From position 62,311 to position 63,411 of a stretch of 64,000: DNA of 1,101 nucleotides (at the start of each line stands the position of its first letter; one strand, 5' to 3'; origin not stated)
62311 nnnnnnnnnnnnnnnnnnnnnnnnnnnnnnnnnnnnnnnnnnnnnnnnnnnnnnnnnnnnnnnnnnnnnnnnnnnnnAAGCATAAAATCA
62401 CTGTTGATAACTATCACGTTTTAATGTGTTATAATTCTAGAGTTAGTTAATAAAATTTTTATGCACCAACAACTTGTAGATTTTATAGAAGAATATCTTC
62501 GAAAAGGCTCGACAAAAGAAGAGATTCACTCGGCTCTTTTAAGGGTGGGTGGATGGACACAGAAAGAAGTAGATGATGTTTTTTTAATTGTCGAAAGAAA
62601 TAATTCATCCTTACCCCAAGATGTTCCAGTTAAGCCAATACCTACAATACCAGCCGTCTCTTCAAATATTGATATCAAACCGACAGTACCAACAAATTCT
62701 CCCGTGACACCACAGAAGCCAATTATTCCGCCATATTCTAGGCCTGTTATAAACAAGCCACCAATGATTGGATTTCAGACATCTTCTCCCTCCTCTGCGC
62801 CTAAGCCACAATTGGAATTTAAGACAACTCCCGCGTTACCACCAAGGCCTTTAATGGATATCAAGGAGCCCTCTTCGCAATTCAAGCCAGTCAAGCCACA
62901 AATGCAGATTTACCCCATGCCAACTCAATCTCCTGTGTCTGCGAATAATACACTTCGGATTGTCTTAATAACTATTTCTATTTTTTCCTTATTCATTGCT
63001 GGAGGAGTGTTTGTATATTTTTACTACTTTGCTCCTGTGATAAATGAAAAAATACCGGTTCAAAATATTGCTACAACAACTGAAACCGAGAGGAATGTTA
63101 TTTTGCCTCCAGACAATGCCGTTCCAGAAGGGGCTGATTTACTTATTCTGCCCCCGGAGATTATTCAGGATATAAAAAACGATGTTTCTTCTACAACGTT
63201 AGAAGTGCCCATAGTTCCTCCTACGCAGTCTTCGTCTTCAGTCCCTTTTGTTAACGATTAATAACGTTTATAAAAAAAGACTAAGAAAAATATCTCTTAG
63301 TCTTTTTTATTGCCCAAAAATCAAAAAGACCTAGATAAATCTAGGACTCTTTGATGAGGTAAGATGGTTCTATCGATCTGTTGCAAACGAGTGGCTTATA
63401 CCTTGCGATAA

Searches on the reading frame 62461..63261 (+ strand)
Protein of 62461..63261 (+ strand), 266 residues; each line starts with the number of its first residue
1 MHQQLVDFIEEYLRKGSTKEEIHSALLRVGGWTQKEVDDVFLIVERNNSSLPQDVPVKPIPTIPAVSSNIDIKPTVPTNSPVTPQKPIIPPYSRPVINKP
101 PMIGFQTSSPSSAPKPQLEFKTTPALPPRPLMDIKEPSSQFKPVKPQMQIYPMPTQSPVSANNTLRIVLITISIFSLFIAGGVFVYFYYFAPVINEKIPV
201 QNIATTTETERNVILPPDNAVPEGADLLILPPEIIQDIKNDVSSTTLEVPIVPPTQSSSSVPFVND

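Call 49: find_encoding_contigs(protein=window:62461-63261:+, flank=10000, max_places=2)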
Protein window:62461-63261:+ (266 aa): 11 contigs read that carry it; 2 places shown.
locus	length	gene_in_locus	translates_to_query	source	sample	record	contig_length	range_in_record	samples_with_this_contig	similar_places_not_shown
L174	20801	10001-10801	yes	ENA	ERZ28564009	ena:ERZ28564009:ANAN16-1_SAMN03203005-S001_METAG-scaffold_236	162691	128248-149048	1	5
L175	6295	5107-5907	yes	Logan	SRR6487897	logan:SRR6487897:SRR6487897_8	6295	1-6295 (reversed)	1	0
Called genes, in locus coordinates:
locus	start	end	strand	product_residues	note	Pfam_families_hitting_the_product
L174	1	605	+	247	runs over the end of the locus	PF02535:Zip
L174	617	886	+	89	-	PF00085:Thioredoxin, PF13098:Thioredoxin_2, PF14595:Thioredoxin_9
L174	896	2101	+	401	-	-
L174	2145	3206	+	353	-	PF07907:YibE_F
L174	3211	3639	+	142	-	PF00581:Rhodanese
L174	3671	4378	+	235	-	PF09968:DUF2202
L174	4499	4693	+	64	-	-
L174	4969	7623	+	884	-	PF00690:Cation_ATPase_N, PF00122:E1-E2_ATPase, PF00702:Hydrolase, PF13246:Cation_ATPase, PF08282:Hydrolase_3 (faint), PF00689:Cation_ATPase_C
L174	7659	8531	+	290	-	PF04773:FecR (weak)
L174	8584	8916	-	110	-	-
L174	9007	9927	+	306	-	PF03741:TerC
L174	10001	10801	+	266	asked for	-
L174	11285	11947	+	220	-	PF00929:RNase_T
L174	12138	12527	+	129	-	-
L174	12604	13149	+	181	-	PF04542:Sigma70_r2, PF08281:Sigma70_r4_2, PF04545:Sigma70_r4 (weak)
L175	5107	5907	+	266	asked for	-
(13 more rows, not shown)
